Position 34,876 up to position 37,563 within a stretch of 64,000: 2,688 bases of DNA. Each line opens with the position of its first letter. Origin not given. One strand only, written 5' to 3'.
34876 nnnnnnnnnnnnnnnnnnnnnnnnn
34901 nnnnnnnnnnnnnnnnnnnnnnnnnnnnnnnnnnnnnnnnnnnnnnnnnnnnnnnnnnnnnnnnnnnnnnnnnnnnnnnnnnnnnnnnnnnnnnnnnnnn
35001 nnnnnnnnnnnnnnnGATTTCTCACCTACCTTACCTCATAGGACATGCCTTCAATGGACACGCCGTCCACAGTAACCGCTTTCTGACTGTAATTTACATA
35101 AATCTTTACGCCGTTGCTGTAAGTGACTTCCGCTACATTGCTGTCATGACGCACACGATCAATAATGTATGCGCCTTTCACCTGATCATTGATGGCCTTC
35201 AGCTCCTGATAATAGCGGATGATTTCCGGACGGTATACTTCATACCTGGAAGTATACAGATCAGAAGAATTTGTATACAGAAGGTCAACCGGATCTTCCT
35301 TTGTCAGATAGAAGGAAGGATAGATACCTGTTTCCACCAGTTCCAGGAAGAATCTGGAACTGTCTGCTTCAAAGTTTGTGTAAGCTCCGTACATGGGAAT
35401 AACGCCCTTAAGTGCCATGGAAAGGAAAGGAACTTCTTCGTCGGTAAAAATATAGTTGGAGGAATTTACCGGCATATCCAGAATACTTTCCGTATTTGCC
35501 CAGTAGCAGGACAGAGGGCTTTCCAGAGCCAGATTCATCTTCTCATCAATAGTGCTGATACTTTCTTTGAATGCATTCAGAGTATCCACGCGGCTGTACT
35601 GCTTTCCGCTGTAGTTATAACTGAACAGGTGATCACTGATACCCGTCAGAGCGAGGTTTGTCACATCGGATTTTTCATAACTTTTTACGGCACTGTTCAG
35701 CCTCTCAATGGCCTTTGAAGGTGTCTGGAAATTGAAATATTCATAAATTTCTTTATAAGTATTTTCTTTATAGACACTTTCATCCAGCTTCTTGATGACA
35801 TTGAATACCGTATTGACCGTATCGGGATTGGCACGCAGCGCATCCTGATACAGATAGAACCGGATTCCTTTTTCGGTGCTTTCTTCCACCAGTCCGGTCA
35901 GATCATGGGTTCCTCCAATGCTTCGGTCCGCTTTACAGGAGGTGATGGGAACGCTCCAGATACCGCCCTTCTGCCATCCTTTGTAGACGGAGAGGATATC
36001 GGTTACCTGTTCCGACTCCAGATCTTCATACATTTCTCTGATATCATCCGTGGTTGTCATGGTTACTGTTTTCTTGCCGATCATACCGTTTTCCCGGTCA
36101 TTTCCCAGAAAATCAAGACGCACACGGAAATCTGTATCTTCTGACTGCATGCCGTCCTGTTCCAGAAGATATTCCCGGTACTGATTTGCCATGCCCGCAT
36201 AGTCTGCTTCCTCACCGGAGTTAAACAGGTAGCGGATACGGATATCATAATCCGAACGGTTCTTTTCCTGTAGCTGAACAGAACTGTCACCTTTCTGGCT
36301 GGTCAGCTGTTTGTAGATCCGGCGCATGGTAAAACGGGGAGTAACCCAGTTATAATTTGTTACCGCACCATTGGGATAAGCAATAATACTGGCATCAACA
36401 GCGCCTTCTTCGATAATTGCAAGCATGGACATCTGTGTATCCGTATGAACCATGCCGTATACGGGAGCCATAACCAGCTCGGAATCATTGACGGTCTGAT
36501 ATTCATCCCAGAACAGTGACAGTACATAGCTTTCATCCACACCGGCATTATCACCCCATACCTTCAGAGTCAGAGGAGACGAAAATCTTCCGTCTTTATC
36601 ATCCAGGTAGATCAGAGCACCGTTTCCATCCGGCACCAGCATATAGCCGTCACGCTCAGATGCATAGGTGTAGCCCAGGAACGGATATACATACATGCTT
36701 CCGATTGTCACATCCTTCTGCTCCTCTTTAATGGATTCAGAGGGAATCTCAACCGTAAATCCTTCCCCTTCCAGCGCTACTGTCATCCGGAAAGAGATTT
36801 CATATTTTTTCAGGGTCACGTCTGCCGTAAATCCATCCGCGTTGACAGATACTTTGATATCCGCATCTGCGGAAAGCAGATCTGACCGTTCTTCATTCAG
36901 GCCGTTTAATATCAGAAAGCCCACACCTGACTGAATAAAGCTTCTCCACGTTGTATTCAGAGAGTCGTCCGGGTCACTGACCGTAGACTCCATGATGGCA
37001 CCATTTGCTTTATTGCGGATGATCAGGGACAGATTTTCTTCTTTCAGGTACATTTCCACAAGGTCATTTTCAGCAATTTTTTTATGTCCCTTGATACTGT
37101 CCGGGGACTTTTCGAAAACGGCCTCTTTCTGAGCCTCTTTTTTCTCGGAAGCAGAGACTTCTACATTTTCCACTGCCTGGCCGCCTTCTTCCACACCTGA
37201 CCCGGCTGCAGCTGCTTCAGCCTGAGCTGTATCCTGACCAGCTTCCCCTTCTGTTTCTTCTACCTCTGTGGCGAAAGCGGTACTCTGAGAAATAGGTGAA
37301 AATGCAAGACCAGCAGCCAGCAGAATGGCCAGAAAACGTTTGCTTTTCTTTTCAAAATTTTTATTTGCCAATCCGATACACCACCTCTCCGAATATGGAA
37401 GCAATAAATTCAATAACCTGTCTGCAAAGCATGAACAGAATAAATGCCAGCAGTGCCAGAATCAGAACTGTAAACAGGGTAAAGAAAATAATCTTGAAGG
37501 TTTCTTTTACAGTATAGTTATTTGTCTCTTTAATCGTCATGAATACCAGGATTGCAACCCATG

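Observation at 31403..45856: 14.5-kb GH43-led operon: two ATPase-less sugar ABC importers wrapped around three atypical extracytoplasmic/membrane proteins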

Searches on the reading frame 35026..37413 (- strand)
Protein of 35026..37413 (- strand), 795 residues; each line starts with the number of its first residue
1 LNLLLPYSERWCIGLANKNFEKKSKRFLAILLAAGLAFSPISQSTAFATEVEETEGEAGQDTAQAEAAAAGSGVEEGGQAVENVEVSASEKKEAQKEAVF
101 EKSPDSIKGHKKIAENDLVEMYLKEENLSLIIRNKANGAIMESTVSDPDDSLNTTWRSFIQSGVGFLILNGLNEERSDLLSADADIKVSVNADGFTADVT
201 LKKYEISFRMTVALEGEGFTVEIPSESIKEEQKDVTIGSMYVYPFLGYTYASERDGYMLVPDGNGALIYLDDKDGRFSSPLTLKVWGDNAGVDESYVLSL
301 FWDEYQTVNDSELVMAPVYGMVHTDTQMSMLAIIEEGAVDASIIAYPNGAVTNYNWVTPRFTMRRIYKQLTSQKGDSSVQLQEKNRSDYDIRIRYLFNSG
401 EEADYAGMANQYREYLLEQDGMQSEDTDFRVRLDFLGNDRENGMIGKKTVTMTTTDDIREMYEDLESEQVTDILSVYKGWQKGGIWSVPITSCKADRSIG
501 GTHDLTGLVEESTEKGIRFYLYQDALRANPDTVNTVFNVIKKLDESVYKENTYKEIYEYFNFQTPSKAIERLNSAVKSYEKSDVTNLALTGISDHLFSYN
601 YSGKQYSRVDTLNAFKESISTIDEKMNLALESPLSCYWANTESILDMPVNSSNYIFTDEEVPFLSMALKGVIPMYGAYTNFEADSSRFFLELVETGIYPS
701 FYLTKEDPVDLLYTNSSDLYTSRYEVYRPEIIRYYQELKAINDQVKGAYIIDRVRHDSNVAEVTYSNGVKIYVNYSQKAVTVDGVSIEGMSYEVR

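Call 4: search_protein_families(library=pfam, proteins=[window:35026-37413:-], max_evalue=0.01)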
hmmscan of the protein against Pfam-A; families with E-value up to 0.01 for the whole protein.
window:35026-37413:- (795 aa): 2 families
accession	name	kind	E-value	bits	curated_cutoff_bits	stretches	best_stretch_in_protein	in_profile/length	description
PF18952.6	DUF5696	-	3.1e-173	578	25.6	1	189-792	5-612/612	Family of unknown function (DUF5696)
PF16461.11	Phage_TTP_12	-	0.0029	18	26.1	0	324-355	73-104/135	Lambda phage tail tube protein, TTP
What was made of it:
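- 35026..37371 (-): DUF5696 protein (781 aa). In order: signal peptide, disordered linker, beta-supersandwich, (beta/alpha)8-like barrel and C-terminal beta-sandwich. The fold is glycoside-hydrolase-like. Pfam DUF5696 at 578 bits (call 4).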

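Call 9: search_protein_families(library=ncbifam, proteins=[window:35026-37413:-], max_evalue=0.01)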
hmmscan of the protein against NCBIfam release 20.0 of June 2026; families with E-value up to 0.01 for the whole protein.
window:35026-37413:- (795 aa): 0 families

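Call 10: search_solved_structures(query=window:35026-37413:-, max_evalue=1)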
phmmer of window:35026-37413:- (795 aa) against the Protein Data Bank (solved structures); distinct sequences matched with E-value up to 1: 3.
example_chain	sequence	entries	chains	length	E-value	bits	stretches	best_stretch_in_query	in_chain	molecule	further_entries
4wbr_D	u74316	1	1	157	0.33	12.3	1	264-293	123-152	Blr1131 protein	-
4wbj_A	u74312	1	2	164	0.36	12.2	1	264-293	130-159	Blr1131 protein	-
4txo_D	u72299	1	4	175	0.39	12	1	264-293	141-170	Blr1131 protein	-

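Call 13: find_homologous_proteins(query=window:35026-37413:-, max_evalue=0.00001)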
Query window:35026-37413:- (795 aa): 1210 proteins with E <= 0.00001 among 8000 candidates; the best 120 are listed.
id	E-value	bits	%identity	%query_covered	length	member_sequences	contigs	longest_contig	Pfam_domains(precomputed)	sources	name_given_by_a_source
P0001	0.0e+0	1733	100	98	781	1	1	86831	PF18952.7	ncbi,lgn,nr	ncbi:MAG: DUF5696 domain-containing protein [Lachnospiraceae bacterium]|nr:DUF5696 domain-containing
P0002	0.0e+0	1681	97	98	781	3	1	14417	PF18952.7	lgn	-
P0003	0.0e+0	1575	90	98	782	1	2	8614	PF18952.7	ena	-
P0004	0.0e+0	1574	90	98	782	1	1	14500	PF18952.7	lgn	-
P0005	0.0e+0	1570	90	98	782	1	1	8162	PF18952.7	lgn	-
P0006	0.0e+0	1553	89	98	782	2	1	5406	PF18952.7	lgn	-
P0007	0.0e+0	1552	89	98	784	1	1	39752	PF18952.7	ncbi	ncbi:MAG: DUF5696 domain-containing protein [Lachnospiraceae bacterium]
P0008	0.0e+0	1546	88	98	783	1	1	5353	PF18952.7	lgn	-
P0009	0.0e+0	1534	88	98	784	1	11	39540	PF18952.7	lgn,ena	-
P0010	0.0e+0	1302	74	98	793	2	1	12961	PF18952.7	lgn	-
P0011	0.0e+0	1230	71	98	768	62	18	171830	PF18952.7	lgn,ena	-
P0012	0.0e+0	1208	74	90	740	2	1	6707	PF18952.7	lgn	-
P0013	0.0e+0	1197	69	98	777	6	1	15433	PF18952.7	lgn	-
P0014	0.0e+0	1116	63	98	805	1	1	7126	PF18952.7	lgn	-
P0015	0.0e+0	1112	63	98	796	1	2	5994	PF18952.7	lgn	-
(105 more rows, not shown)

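Call 16: find_encoding_contigs(protein=P0001, flank=10000, max_places=3)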
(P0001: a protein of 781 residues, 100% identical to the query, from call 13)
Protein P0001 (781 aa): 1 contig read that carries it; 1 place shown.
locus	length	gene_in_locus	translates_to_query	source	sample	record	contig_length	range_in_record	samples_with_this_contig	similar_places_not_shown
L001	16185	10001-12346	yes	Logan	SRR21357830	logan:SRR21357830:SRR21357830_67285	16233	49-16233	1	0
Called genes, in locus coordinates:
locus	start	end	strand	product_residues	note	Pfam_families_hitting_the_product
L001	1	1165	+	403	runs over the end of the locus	?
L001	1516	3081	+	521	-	PF04616:Glyco_hydro_43, PF16369:GH43_C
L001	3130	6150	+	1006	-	PF01547:SBP_bac_1, PF13416:SBP_bac_8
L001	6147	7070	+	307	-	PF00528:BPD_transp_1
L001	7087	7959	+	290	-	PF00528:BPD_transp_1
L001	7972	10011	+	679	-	PF04893:Yip1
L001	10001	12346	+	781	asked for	PF18952:DUF5696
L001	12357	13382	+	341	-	PF00528:BPD_transp_1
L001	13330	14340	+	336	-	PF00528:BPD_transp_1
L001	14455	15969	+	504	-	PF01547:SBP_bac_1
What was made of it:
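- Checked: An independent gene call gives 781 aa, starting at 37371 (calls 13, 16). Spacing, from the gene calls on an identical contig (call 16), in order: gap 48, overlap 4, gap 16, gap 12, overlap 11, gap 10, overlap 53, gap 114 nt.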

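Call 17: find_related_loci(query=A1, collection=genome_contigs, flank=10000)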
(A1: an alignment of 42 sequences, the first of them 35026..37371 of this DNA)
Query A1 (781 aa) in genome_contigs; peptide patterns used: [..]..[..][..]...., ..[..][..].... (x = any residue, [..] = any of these).
292 stretches matched a pattern; 284 encode a relative of the query (tblastn E <= 1e-3); the best 80 are kept; 80 distinct loci.
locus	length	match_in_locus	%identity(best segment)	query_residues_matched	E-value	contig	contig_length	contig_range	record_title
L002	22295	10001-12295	71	1-779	0e+0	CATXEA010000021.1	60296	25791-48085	MAG TPA_asm: uncultured Blautia sp. isolate ERR9578285_bin.21_MetaWRAP_v1.3_MAG genome assembly, contig: ERZ18533953.276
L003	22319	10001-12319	69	1-780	0e+0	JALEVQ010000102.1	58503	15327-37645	MAG: Robinsoniella sp. isolate SUG377 k141_9964581, whole genome shotgun sequence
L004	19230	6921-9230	70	1-779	0e+0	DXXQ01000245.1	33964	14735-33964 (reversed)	MAG TPA_asm: Clostridiales bacterium isolate HRGM_Genome_3770 HRGM_Genome_3770_245, whole genome shotgun sequence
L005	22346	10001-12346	89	1-781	0e+0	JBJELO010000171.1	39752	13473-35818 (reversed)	MAG: Lachnospiraceae bacterium isolate LOHA27_bin.002 NODE_363_length_39752_cov_31.801496, whole genome shotgun sequence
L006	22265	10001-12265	64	1-780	0e+0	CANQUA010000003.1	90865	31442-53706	MAG: uncultured Lachnospiraceae bacterium isolate Lapin-023__bin81 genome assembly, contig: Lapin-023__NODE_316_length_9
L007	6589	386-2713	63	1-780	0e+0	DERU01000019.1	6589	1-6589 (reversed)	MAG TPA_asm: Lachnospiraceae bacterium UBA3332 UBA3332_contig_9913, whole genome shotgun sequence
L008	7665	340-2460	67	72-780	0e+0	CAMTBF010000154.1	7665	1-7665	MAG TPA_asm: uncultured Lachnospiraceae bacterium isolate SRR12358617_bin.51_metawrap_v1.3_MAG genome assembly, contig:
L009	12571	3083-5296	65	41-780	0e+0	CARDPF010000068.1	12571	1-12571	MAG TPA_asm: uncultured Eisenbergiella sp. isolate MGBC157598 genome assembly, contig: MGBC157598.68, whole genome shotg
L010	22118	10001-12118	67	73-780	0e+0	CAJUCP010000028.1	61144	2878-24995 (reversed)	MAG TPA_asm: uncultured Acetatifactor sp. isolate MGBC130908 genome assembly, contig: MGBC130908.28, whole genome shotgu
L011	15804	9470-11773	62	1-780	0e+0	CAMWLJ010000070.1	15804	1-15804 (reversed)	MAG TPA_asm: uncultured Lachnospiraceae bacterium isolate SRR14411337_bin.6_metawrap_v1.3_MAG genome assembly, contig: N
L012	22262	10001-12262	62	1-779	0e+0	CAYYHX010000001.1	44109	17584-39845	MAG TPA_asm: uncultured Hungatella sp. isolate SRP314395_co1_41 genome assembly, contig: NODE_544_length_44109_cov_58.86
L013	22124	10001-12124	65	72-781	0e+0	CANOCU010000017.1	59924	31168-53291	MAG TPA_asm: uncultured Lachnospiraceae bacterium isolate SRR13921779_bin.86_metawrap_v1.3_MAG genome assembly, contig:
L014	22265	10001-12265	61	1-780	0e+0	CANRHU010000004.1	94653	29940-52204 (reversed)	MAG: uncultured Lachnospiraceae bacterium isolate Lapin-023__bin28 genome assembly, contig: Lapin-023__NODE_293_length_9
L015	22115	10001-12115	65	74-780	0e+0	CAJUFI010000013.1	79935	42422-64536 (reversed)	MAG TPA_asm: uncultured Acetatifactor sp. isolate MGBC130773 genome assembly, contig: MGBC130773.13, whole genome shotgu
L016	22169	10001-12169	65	62-780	0e+0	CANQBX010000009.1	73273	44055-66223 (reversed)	MAG: uncultured Lachnospiraceae bacterium isolate Lapin-001__bin4 genome assembly, contig: Lapin-001__NODE_530_length_73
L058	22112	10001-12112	46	83-780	0e+0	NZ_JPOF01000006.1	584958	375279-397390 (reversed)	Lachnoclostridium phytofermentans strain KNHs2131 CC92DRAFT_scf7180000000026_quiver.6_C, whole genome shotgun sequence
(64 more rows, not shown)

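Call 28: predict_structure(alignment_id=A1)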
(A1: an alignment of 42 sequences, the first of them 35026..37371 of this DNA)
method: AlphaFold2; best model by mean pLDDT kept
length: 781 residues; sequences in the alignment: 42
mean_pLDDT: 80.6   pTM: 0.83
mean pLDDT of the five models: 80.6, 78.4, 78.0, 77.2, 76.4
residues with pLDDT >= 90: 401; 70-90: 203; 50-70: 71; < 50: 106
segments of 3 or more residues with pLDDT < 50: 1-4, 25-68, 280-297, 358-361, 513-548
pLDDT, mean of each block of 10 residues (from residue 1): 55 75 45 27 27 25 38 79 90 96 96 97 95 84 92 92 94 97 97 98 95 94 96 88 88 78 71 64 35 46 93 96 92 77 93 62 68 93 95 96 86 93 79 83 98 97 91 79 95 96 93 40 31 41 44 80 92 81 66 83 90 88 90 75 82 93 87 93 95 84 75 95 97 94 93 97 94 96 92
secondary structure, 60 per line:
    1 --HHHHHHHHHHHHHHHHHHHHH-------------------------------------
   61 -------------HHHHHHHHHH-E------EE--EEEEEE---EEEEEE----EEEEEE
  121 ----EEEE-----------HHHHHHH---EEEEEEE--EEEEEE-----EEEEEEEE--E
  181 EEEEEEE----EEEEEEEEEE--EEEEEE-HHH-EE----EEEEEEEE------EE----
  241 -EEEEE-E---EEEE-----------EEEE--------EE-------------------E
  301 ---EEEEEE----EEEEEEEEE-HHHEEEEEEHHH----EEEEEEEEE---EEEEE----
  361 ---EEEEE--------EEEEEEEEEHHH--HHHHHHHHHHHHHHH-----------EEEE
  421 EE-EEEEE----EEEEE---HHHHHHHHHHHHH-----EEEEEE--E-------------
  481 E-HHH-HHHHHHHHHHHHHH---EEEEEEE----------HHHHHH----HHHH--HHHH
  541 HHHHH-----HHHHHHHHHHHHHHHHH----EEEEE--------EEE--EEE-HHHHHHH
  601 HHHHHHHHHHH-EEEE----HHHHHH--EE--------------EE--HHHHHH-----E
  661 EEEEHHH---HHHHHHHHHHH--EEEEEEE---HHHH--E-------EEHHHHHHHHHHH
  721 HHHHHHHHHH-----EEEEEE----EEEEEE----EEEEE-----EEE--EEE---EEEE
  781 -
elements in order (helices of 4 or more, strands of 3 or more residues): H3-23 H74-83 E96-101 E105-110 E115-120 E125-128 H140-146 E150-156 E159-164 E170-177 E180-187 E192-201 E204-209 E221-228 E242-246 E252-255 E267-270 E304-309 E314-322 E327-332 E340-348 E352-356 E364-368 E377-385 H391-405 E417-422 E424-428 E433-437 H441-453 E459-464 H487-500 E504-510 H521-526 H531-534 H537-545 H551-567 E572-576 E585-587 E590-592 H594-611 E613-616 H621-626 H649-654 E660-664 H671-681 E684-690 H694-697 H710-730 E736-741 E746-751 E756-760 E766-768 E771-773 E777-780
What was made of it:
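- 35026..37371 (-): AF2 pLDDT 80.6, pTM 0.83 (call 28).
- On GH129 / GH101 glycoside hydrolases: AF2 pTM 0.83 (call 28).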

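Call 31: fold_search(model_id=the predicted structure, library=pdb)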
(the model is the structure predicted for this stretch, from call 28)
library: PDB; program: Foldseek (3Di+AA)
matches with E <= 10: 1161; with E <= 0.001: 238
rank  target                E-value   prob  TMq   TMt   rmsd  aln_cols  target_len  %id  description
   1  5opq_A                1.2e-28  1.00  0.58  0.68   6.1       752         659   12  A 3,6-anhydro-D-galactosidase produced by Zobellia galactanivorans. This is an exo-lytic enzyme that hydrolyzes termin (released 2017-11-29)
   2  5opq_D                1.1e-27  1.00  0.58  0.67   6.5       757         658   12  A 3,6-anhydro-D-galactosidase produced by Zobellia galactanivorans. This is an exo-lytic enzyme that hydrolyzes termin (released 2017-11-29)
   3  8rzk_A                3.9e-27  1.00  0.58  0.67   6.5       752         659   13  The Michaelis complex of ZgGH129 D486N from Zobellia galactanivorans with neo-b/k-oligo-carrageenan tetrasaccharide (b (released 2024-07-31)
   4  5wzn_A                1.0e-21  1.00  0.54  0.66   6.6       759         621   12  Alpha-N-acetylgalactosaminidase NagBb from Bifidobacterium bifidum - GalNAc complex (released 2017-06-07)
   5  5wzq_A                1.5e-21  1.00  0.54  0.67   5.9       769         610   11  Alpha-N-acetylgalactosaminidase NagBb from Bifidobacterium bifidum - quadruple mutant (released 2017-06-07)
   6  5wzp_A                2.9e-21  1.00  0.51  0.64   7.1       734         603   11  Alpha-N-acetylgalactosaminidase NagBb from Bifidobacterium bifidum - ligand free (released 2017-06-07)
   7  5wzr_A                3.4e-21  1.00  0.56  0.67   6.0       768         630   11  Alpha-N-acetylgalactosaminidase NagBb from Bifidobacterium bifidum - Gal-NHAc-DNJ complex (released 2017-06-07)
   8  5wzn_B                6.0e-21  1.00  0.55  0.68   6.1       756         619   12  Alpha-N-acetylgalactosaminidase NagBb from Bifidobacterium bifidum - GalNAc complex (released 2017-06-07)
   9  5wzr_B                2.0e-20  1.00  0.53  0.64   7.5       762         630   12  Alpha-N-acetylgalactosaminidase NagBb from Bifidobacterium bifidum - Gal-NHAc-DNJ complex (released 2017-06-07)
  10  5wzq_B                2.5e-20  1.00  0.54  0.67   6.0       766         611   12  Alpha-N-acetylgalactosaminidase NagBb from Bifidobacterium bifidum - quadruple mutant (released 2017-06-07)
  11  5wzp_B                5.7e-20  1.00  0.52  0.66   7.4       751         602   11  Alpha-N-acetylgalactosaminidase NagBb from Bifidobacterium bifidum - ligand free (released 2017-06-07)
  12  6qev_B                1.1e-16  1.00  0.44  0.28   9.5       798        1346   11  EngBF DARPin Fusion 4b B6 (released 2019-11-06)
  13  6sh9_B                1.1e-15  1.00  0.45  0.29   9.2       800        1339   11  EngBF DARPin Fusion 4b D12 (released 2019-11-06)
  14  8a19_A                2.6e-15  1.00  0.45  0.29   9.3       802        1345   11  Structure of a leucinostatin derivative determined by host lattice display : L1E4V1 construct (released 2022-12-07)
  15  8a1a_A                2.8e-15  1.00  0.44  0.28   9.5       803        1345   11  Structure of a leucinostatin derivative determined by host lattice display : L1F11V1 construct (released 2022-12-07)
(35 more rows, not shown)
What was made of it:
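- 35026..37371 (-): Foldseek: GH129 5opq 1e-28, NagBb 1e-21, GH101 1e-15, GH36 1e-12, all at 7-13% identity (call 31).
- On GH129 / GH101 glycoside hydrolases: Foldseek gives 5opq at 1e-28 with TMt 0.68, 5wzn at 1e-21, and GH101 at 1e-15 (call 31).
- Closest known: GH129 / GH101. Same: Foldseek gives E 1e-28 to 1e-10, with TM (target-normalised) up to 0.68 (call 31).
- It has a GH129/GH101/GH36-like fold (calls 28, 31). Three-domain fold matching GH129, GH101, GH36, GH31 and GH97 (calls 28, 31).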
